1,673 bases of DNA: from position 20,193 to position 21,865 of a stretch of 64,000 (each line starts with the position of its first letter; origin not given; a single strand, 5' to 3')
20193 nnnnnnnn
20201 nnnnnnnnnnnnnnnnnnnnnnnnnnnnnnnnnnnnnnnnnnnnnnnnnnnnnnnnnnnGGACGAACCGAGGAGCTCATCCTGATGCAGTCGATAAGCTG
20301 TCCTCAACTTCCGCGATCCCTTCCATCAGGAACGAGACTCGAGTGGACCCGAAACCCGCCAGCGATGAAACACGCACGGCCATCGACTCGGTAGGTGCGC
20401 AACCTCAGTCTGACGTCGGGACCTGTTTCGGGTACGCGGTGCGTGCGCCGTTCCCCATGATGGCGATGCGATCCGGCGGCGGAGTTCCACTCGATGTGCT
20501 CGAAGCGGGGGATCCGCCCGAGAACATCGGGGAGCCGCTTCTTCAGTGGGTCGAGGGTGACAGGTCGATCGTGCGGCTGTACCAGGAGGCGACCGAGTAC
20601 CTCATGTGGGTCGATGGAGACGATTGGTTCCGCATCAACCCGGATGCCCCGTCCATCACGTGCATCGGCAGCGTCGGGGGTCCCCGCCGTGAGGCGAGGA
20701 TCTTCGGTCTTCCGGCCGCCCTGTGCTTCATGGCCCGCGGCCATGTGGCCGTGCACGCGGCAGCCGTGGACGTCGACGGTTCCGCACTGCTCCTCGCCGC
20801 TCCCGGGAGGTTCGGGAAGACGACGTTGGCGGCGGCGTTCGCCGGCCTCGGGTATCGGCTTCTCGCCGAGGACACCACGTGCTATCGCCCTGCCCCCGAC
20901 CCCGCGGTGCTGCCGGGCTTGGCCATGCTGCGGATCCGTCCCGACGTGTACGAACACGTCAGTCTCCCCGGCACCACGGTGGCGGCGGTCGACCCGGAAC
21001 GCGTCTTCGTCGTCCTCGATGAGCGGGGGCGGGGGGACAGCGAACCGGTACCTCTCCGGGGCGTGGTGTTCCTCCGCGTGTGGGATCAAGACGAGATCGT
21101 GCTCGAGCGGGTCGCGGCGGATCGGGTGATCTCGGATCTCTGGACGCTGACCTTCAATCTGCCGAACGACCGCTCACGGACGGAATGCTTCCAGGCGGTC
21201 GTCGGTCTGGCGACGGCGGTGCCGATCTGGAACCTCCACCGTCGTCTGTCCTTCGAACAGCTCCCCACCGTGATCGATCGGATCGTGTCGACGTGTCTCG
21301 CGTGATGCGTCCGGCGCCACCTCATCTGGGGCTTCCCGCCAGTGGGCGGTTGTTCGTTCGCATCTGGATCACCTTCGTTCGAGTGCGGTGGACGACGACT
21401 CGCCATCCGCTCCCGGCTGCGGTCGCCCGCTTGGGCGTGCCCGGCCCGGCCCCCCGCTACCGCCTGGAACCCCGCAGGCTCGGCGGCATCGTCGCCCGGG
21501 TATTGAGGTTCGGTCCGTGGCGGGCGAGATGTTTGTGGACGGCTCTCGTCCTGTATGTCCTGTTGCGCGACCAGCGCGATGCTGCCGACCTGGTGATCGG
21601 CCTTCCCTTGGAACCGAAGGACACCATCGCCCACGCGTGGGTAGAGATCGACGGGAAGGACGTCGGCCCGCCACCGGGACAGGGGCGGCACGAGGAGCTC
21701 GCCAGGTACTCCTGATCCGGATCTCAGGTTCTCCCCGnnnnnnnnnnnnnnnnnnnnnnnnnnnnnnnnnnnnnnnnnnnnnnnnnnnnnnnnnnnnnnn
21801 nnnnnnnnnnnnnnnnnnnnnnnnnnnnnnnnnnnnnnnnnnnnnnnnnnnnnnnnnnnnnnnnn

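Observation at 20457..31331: Dispersed lasso-peptide (RiPP) gene set embedded in an exopolysaccharide locus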

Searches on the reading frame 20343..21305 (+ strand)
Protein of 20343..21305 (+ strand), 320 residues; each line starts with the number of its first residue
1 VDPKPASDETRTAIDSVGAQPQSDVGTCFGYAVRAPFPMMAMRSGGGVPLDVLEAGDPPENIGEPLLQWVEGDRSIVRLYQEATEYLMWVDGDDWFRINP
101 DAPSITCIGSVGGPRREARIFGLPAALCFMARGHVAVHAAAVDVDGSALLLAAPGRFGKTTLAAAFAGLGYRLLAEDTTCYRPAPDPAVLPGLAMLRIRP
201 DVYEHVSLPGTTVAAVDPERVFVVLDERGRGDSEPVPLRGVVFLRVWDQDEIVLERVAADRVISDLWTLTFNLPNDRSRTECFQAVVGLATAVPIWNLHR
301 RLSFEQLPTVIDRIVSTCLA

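Call 5: search_protein_families(library=pfam, proteins=[window:20457-21305:+], max_evalue=0.01)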
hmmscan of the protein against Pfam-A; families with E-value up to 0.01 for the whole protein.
window:20457-21305:+ (282 aa): 0 families

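Call 6: search_protein_families(library=ncbifam, proteins=[window:20457-21305:+], max_evalue=0.01)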
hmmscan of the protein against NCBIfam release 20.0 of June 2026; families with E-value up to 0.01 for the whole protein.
window:20457-21305:+ (282 aa): 2 families
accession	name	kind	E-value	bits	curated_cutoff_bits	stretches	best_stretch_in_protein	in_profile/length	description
TIGR04352.1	HprK_rel_A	equivalog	1.5e-11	44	200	1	92-145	92-145/280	HprK-related kinase A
TIGR04249.1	SCM_chp_ScmC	equivalog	2.1e-05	24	125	1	92-139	121-167/292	SynChlorMet cassette protein ScmC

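Call 36: search_solved_structures(query=window:20457-21305:+, max_evalue=1)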
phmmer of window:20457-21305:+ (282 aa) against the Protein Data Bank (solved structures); distinct sequences matched with E-value up to 1: 0.

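Call 72: find_homologous_proteins(query=window:20343-21305:+, max_evalue=0.00001)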
Query window:20343-21305:+ (320 aa): 297 proteins with E <= 0.00001 among 8000 candidates; the best 120 are listed.
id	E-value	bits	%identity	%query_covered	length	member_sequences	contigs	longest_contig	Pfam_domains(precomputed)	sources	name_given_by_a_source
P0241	4.1e-200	682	94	100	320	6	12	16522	PF27840.1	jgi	jgi:hypothetical protein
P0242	1.0e-182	625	86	100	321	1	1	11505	PF27840.1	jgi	jgi:hypothetical protein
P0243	1.3e-171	588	81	99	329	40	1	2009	PF27840.1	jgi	jgi:hypothetical protein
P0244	1.8e-171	588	81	100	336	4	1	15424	PF27840.1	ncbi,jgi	-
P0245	3.2e-170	584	81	97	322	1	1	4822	PF27840.1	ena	-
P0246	1.7e-169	581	80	99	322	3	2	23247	PF27840.1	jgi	jgi:hypothetical protein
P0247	1.6e-168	578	80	98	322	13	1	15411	PF27840.1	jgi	jgi:hypothetical protein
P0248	1.5e-167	575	79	100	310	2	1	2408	PF27840.1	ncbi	ncbi:MAG TPA: hypothetical protein VF108_02070 [Actinomycetota bacterium]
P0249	2.5e-167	574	78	98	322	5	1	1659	PF27840.1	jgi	jgi:hypothetical protein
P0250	2.1e-165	568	81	93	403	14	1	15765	PF27840.1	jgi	jgi:hypothetical protein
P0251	1.8e-160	552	76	98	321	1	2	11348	PF27840.1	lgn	-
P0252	8.2e-156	536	73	96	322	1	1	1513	PF27840.1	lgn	-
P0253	1.1e-154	533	74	95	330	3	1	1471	PF27840.1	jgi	jgi:hypothetical protein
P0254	2.8e-153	528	75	95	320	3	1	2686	PF27840.1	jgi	jgi:hypothetical protein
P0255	7.5e-153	527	74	94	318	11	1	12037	PF27840.1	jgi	jgi:hypothetical protein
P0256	3.6e-148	511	74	92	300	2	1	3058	PF27840.1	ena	-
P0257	2.8e-122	426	80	74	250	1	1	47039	PF27840.1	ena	-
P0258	2.5e-111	390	58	92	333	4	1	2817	PF27840.1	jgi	jgi:hypothetical protein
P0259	6.7e-107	376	96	56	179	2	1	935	PF27840.1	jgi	jgi:hypothetical protein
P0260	9.6e-106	372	56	92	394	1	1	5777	PF27840.1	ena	-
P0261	4.2e-103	363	55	93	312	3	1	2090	PF27840.1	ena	-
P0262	5.3e-103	363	54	98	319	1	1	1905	PF27840.1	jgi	jgi:hypothetical protein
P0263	1.5e-102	361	52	99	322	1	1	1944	PF27840.1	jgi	jgi:hypothetical protein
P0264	3.7e-102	360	54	93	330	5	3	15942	PF27840.1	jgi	jgi:hypothetical protein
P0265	3.9e-102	360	54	98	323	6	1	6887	PF27840.1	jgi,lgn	jgi:hypothetical protein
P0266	3.9e-102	360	53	100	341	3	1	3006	PF27840.1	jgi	jgi:hypothetical protein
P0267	1.1e-99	352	53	95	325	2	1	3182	PF27840.1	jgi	jgi:hypothetical protein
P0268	2.2e-99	351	54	93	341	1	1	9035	PF27840.1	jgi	jgi:hypothetical protein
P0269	4.2e-98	347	53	93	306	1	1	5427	PF27840.1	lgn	-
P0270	1.1e-97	345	52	96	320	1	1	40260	PF27840.1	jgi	jgi:hypothetical protein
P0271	1.2e-97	345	52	93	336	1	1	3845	PF27840.1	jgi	jgi:hypothetical protein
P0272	1.6e-97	345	52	100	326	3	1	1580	PF27840.1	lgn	-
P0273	1.8e-96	341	50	97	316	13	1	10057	PF27840.1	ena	-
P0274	5.1e-96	340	51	98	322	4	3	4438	PF27840.1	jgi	jgi:hypothetical protein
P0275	1.0e-95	339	49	96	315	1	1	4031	PF27840.1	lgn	-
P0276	3.2e-95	337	53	92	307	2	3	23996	PF27840.1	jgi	jgi:hypothetical protein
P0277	3.3e-94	334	53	93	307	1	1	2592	PF27840.1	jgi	jgi:hypothetical protein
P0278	4.4e-94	333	52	93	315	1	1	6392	PF27840.1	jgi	jgi:hypothetical protein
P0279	3.5e-93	330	52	93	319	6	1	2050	PF27840.1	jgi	jgi:hypothetical protein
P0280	2.2e-92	328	52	94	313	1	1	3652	PF27840.1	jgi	jgi:hypothetical protein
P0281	4.9e-92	327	49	95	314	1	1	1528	PF27840.1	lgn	-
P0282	7.7e-92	326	50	94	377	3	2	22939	PF27840.1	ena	-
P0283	6.3e-91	323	51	93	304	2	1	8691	PF27840.1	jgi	jgi:hypothetical protein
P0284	1.2e-90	322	50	93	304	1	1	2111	PF27840.1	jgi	jgi:hypothetical protein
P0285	3.1e-89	317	49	93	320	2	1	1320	PF27840.1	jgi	jgi:hypothetical protein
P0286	1.5e-88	315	49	93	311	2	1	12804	PF27840.1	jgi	jgi:hypothetical protein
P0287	1.9e-88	315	49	93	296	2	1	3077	PF27840.1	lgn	-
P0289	7.6e-86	306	47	99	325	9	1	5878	PF27840.1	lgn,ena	-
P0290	1.0e-85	306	48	94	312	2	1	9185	PF27840.1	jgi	jgi:hypothetical protein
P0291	8.2e-85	303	46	98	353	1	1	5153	PF27840.1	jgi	jgi:hypothetical protein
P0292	8.5e-85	303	48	92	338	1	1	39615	PF27840.1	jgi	jgi:hypothetical protein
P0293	9.8e-85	303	50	92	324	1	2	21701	PF27840.1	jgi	jgi:hypothetical protein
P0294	1.2e-84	302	49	92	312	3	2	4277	PF27840.1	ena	-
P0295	1.8e-84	302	48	97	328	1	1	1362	PF27840.1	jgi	jgi:hypothetical protein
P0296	2.7e-84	301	53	83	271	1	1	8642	PF27840.1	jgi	jgi:hypothetical protein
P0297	8.8e-84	300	47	94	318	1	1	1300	PF27840.1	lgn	-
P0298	1.6e-83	299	49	90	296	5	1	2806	PF27840.1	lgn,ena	-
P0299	7.6e-83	296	48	92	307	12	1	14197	PF27840.1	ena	-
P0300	3.4e-82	294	46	92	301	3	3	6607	PF27840.1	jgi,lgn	jgi:hypothetical protein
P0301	5.1e-82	294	47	92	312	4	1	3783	PF27840.1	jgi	jgi:hypothetical protein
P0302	9.3e-82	293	50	92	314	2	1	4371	PF27840.1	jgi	jgi:hypothetical protein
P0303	1.7e-81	292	48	92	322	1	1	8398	PF27840.1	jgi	jgi:hypothetical protein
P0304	7.5e-81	290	48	94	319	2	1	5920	PF27840.1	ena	-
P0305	2.0e-80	289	45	93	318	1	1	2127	PF27840.1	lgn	-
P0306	4.9e-80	287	47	92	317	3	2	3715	PF27840.1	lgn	-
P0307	1.9e-79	285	48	94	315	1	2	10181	PF27840.1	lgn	-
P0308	2.9e-79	285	45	98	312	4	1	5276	PF27840.1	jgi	jgi:hypothetical protein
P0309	4.2e-79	284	48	92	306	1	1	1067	PF27840.1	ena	-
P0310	5.8e-79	284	44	99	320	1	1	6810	PF27840.1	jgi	jgi:hypothetical protein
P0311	7.0e-79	283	45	94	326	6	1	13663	PF27840.1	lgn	-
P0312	3.2e-78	281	49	92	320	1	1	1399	PF27840.1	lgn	-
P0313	3.3e-78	281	49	90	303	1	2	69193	PF27840.1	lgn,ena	-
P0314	5.1e-78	281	47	91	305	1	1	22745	PF27840.1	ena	-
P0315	6.9e-78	280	46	94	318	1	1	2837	PF27840.1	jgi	jgi:hypothetical protein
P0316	3.0e-77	278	47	93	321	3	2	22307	PF27840.1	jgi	jgi:hypothetical protein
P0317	3.0e-77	278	47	93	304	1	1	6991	PF27840.1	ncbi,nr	ncbi:MAG TPA: hypothetical protein VHF23_10745 [Gaiellaceae bacterium]|nr:hypothetical protein [Gaie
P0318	3.8e-77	278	46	92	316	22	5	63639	PF27840.1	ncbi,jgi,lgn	ncbi:MAG TPA: hypothetical protein VGL16_01900 [Actinomycetota bacterium]|jgi:hypothetical protein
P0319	4.5e-77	277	46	93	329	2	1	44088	PF27840.1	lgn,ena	-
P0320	4.6e-77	277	52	80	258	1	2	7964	PF27840.1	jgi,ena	jgi:hypothetical protein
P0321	2.8e-76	275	45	92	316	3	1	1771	PF27840.1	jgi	jgi:hypothetical protein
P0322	3.2e-76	275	48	91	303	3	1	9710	PF27840.1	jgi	jgi:hypothetical protein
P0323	4.6e-76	274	46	92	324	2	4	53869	PF27840.1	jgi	jgi:hypothetical protein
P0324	7.9e-76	273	47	90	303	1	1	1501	PF27840.1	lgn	-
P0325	1.0e-75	273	45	92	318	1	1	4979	PF27840.1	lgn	-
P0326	1.4e-75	273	44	94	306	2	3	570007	PF27840.1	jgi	jgi:hypothetical protein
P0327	3.5e-75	271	48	92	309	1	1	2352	PF27840.1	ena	-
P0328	4.2e-75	271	47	90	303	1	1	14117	PF27840.1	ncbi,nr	ncbi:MAG: hypothetical protein M3N47_04975 [Chloroflexota bacterium]|nr:hypothetical protein [Chloro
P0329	5.0e-75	271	47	92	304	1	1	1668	PF27840.1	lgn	-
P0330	9.9e-75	270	48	89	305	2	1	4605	PF27840.1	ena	-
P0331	1.1e-74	270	51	76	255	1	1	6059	PF27840.1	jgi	jgi:hypothetical protein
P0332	1.3e-74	269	46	91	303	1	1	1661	PF27840.1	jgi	jgi:hypothetical protein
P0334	1.7e-74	269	48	91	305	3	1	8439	PF27840.1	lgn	-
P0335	2.5e-74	268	46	92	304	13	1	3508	PF27840.1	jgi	-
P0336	2.6e-74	268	48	85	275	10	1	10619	PF27840.1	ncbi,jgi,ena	-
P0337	3.6e-74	268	49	92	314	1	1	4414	PF27840.1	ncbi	-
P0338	4.7e-74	268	46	92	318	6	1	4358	PF27840.1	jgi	jgi:hypothetical protein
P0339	2.5e-73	265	45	92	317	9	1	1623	PF27840.1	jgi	jgi:hypothetical protein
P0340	3.8e-73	265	46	90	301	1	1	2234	PF27840.1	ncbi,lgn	-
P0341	5.4e-73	264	46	90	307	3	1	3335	PF27840.1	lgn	-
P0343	6.3e-73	264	45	91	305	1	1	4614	PF27840.1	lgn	-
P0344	7.7e-73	264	44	92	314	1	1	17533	PF27840.1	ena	-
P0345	9.8e-73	263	43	90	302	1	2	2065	PF27840.1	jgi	jgi:hypothetical protein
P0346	1.4e-72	263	45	94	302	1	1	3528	PF27840.1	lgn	-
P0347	3.1e-72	262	44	92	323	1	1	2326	PF27840.1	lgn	-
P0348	5.0e-72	261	47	90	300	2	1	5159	PF27840.1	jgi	jgi:hypothetical protein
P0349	8.9e-72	260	47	94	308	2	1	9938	PF27840.1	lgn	-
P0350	1.7e-71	259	48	85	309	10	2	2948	PF27840.1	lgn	-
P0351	1.8e-71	259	45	91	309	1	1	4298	PF27840.1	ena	-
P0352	2.0e-71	259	47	94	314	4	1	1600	PF27840.1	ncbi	-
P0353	2.3e-71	259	45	91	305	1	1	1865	PF27840.1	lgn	-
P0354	2.9e-71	258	44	97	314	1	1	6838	PF27840.1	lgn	-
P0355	4.8e-71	258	46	91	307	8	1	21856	PF27840.1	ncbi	ncbi:MAG: hypothetical protein P8Y21_10155 [Gemmatimonadales bacterium]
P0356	6.7e-71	257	45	94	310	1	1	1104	PF07475.18,PF27840.1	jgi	jgi:hypothetical protein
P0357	6.9e-71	257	44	95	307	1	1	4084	PF27840.1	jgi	-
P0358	1.1e-70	257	62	60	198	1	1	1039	PF27840.1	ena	-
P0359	1.1e-70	256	46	89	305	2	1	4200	PF27840.1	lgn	-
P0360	1.5e-70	256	47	89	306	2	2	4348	PF27840.1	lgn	-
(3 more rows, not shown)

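Call 75: search_protein_families(library=pfam, proteins=[window:20343-21305:+], max_evalue=1)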
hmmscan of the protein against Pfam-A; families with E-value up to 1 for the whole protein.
window:20343-21305:+ (320 aa): 0 families

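Call 80: predict_structure(alignment_id=A3)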
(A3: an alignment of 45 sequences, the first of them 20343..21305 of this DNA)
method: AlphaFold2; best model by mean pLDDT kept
length: 320 residues; sequences in the alignment: 45
mean_pLDDT: 91.7   pTM: 0.87
mean pLDDT of the five models: 91.7, 91.1, 90.9, 90.7, 90.5
residues with pLDDT >= 90: 271; 70-90: 27; 50-70: 6; < 50: 16
segments of 3 or more residues with pLDDT < 50: 8-19
pLDDT, mean of each block of 10 residues (from residue 1): 47 43 85 95 96 91 92 93 93 93 93 92 96 96 98 93 97 97 97 97 96 96 96 98 95 97 96 91 96 98 96 96
secondary structure, 60 per line:
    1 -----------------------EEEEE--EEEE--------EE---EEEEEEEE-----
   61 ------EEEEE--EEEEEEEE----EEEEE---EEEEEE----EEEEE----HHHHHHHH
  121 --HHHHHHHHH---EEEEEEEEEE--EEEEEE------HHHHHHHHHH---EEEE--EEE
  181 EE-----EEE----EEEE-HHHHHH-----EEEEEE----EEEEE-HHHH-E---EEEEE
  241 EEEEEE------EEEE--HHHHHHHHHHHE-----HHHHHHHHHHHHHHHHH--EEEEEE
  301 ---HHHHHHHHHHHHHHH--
elements in order: E24-28 E31-34 E48-55 E67-71 E74-81 E86-90 E94-99 E104-108 H113-120 H123-131 E135-144 E147-152 H159-168 E172-175 E178-182 E188-190 E195-198 H200-205 E211-216 E221-225 H227-230 E236-246 E253-256 H259-269 H276-292 E295-300 H304-318

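Call 82: fold_search(model_id=the predicted structure, library=pdb)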
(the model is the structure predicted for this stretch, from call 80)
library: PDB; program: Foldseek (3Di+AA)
matches with E <= 10: 262; with E <= 0.001: 76
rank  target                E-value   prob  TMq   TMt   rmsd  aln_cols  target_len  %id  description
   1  6at4_B                9.9e-10  1.00  0.45  0.30   6.3       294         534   14  E. coli phosphoenolpyruvate carboxykinase bound to thiosulfate (released 2018-08-29)
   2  6crt                  1.6e-09  1.00  0.46  0.30   7.9       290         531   15  Arg65Gln Mutagenic E.coli PCK (released 2018-04-04)
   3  2py7                  2.1e-09  1.00  0.47  0.30   6.4       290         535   14  Crystal structure of E. coli phosphoenolpyruvate carboxykinase mutant Lys213Ser complexed with ATP-Mg2+-Mn2+ (released 2008-04-22)
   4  6at3_A                2.5e-09  1.00  0.46  0.30   6.3       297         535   14  E. coli phosphoenolpyruvate carboxykinase Y207F mutant bound to thiosulfate and oxaloacetate (released 2018-08-29)
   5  6com                  3.4e-09  1.00  0.47  0.31   6.7       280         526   15  2.3A crystal structure of E. coli phosphoenolpyruvate carboxykinase mutant Asp269Asn (released 2018-04-04)
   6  1ayl                  4.6e-09  1.00  0.47  0.31   6.6       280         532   15  PHOSPHOENOLPYRUVATE CARBOXYKINASE (released 1997-01-11)
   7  6v2l                  5.8e-09  1.00  0.46  0.30   6.7       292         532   15  E. coli Phosphoenolpyruvate carboxykinase S250A (released 2019-12-11)
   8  6at3_B                5.8e-09  1.00  0.46  0.30   7.5       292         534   14  E. coli phosphoenolpyruvate carboxykinase Y207F mutant bound to thiosulfate and oxaloacetate (released 2018-08-29)
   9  1aq2                  6.6e-09  1.00  0.47  0.31   6.6       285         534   15  PHOSPHOENOLPYRUVATE CARBOXYKINASE (released 1998-10-14)
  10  6v2m                  8.3e-09  1.00  0.45  0.30   8.4       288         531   14  Structure of Escherichia coli Asp269Asn mutant phosphoenolpyruvate carboxykinase (released 2019-12-11)
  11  1k3c                  9.3e-09  1.00  0.44  0.29   8.6       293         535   15  Phosphoenolpyruvate carboxykinase in complex with ADP, AlF3 and Pyruvate (released 2001-12-19)
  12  6asi                  1.1e-08  1.00  0.46  0.30   6.3       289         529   14  E. coli phosphoenolpyruvate carboxykinase G209S mutant bound to methanesulfonate (released 2018-08-29)
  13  2pxz                  1.2e-08  1.00  0.45  0.30   7.3       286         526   14  E. coli phosphoenolpyruvate carboxykinase (PEPCK) complexed with ATP, Mg2+, Mn2+, carbon dioxide and oxaloacetate (released 2008-04-22)
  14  6asn                  1.3e-08  1.00  0.46  0.30   7.0       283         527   15  E. coli phosphoenolpyruvate carboxykinase K212I F216V mutant bound to methanesulfonate (released 2018-08-29)
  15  6asm                  1.3e-08  1.00  0.47  0.31   6.6       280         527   15  E. coli phosphoenolpyruvate carboxykinase G209S K212C mutant bound to thiosulfate (released 2018-08-29)
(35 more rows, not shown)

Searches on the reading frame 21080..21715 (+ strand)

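Call 5: search_protein_families(library=pfam, proteins=[window:21080-21715:+], max_evalue=0.01)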
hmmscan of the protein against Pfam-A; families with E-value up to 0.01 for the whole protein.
window:21080-21715:+ (211 aa): 1 family
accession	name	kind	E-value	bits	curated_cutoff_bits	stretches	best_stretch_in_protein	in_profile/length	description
PF13471.12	Transglut_core3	-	5.4e-17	62.2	26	1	99-197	7-104/117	Transglutaminase-like superfamily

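Call 6: search_protein_families(library=ncbifam, proteins=[window:21080-21715:+], max_evalue=0.01)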
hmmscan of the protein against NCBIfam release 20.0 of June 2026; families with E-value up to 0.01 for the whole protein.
window:21080-21715:+ (211 aa): 1 family
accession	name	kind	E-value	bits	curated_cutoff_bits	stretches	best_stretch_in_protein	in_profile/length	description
NF033537.1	lasso_biosyn_B2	equivalog_domain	7.8e-13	48.9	33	1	95-196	8-117/132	lasso peptide biosynthesis B2 protein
